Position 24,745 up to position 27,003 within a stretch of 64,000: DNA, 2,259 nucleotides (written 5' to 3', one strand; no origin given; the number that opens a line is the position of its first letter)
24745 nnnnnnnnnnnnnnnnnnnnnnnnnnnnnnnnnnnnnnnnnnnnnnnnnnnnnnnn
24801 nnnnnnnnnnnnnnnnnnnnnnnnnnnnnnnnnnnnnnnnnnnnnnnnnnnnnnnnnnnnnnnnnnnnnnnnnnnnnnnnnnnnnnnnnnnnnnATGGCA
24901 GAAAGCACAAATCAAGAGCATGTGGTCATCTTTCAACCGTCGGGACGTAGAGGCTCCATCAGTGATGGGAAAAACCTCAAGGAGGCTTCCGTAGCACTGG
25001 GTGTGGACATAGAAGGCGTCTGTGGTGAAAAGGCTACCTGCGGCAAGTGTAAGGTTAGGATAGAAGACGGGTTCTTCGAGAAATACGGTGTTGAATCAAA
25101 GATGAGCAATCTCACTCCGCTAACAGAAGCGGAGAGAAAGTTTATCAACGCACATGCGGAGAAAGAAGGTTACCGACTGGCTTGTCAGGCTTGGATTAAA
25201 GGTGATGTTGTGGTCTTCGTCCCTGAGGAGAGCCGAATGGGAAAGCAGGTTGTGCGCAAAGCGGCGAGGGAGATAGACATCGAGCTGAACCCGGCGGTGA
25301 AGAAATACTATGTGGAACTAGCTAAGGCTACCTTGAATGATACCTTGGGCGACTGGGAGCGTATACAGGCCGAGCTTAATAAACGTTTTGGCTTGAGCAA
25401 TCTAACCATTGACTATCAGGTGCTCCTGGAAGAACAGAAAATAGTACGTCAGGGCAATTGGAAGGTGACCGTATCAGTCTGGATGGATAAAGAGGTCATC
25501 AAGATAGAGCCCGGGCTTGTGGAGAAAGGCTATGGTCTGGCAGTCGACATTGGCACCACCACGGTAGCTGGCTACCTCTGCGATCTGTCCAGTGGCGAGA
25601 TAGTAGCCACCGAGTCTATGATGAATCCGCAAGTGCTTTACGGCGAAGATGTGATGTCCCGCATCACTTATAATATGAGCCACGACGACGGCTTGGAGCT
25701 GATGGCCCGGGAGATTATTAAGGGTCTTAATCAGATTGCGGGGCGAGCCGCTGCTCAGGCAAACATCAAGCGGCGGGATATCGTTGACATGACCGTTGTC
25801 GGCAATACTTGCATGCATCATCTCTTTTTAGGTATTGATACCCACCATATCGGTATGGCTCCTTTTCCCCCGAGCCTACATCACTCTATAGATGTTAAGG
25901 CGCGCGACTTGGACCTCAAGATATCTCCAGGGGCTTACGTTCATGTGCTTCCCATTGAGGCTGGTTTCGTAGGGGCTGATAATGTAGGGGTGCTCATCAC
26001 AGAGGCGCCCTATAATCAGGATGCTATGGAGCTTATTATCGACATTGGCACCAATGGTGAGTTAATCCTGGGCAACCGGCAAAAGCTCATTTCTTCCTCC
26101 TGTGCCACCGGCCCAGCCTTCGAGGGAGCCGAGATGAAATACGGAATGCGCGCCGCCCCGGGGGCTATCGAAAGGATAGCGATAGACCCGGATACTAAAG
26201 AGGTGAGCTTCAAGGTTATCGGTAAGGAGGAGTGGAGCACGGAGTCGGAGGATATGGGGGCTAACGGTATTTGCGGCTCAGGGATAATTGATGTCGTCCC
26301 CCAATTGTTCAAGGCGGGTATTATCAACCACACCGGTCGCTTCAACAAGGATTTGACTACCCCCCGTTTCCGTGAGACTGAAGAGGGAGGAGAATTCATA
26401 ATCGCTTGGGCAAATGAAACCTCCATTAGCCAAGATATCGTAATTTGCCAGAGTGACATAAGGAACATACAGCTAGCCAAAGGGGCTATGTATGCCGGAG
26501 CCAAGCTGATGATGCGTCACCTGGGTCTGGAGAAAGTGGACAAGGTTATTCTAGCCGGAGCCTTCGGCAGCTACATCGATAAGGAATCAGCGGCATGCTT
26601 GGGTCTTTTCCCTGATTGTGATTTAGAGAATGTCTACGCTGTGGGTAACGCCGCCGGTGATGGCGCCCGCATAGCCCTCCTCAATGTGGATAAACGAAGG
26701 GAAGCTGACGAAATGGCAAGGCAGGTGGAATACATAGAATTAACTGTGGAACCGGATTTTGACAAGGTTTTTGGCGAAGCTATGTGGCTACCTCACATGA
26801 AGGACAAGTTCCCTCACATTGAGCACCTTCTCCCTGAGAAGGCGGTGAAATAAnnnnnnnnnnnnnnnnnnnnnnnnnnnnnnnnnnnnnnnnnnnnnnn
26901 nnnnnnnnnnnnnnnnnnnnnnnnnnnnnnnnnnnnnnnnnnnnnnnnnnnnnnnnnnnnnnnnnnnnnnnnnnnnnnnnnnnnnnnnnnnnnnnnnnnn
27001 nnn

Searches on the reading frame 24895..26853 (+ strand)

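Call 18: search_protein_families(library=pfam, proteins=[window:24895-26853:+])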
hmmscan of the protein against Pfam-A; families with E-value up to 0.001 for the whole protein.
window:24895-26853:+ (652 aa): 4 families
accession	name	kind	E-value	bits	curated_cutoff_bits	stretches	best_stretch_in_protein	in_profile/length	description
PF14574.11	RACo_C_ter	-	1.1e-96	323.4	27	1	378-642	2-260/261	C-terminal domain of RACo the ASKHA domain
PF17651.6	Raco_middle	-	7.8e-55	185.4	26.8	1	213-369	1-157/163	RACo middle region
PF17650.6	RACo_linker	-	7.3e-26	90.3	26.2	1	125-210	2-85/86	RACo linker region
PF00111.32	Fer2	-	1.4e-05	25.3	21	1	15-99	5-74/77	2Fe-2S iron-sulfur cluster binding domain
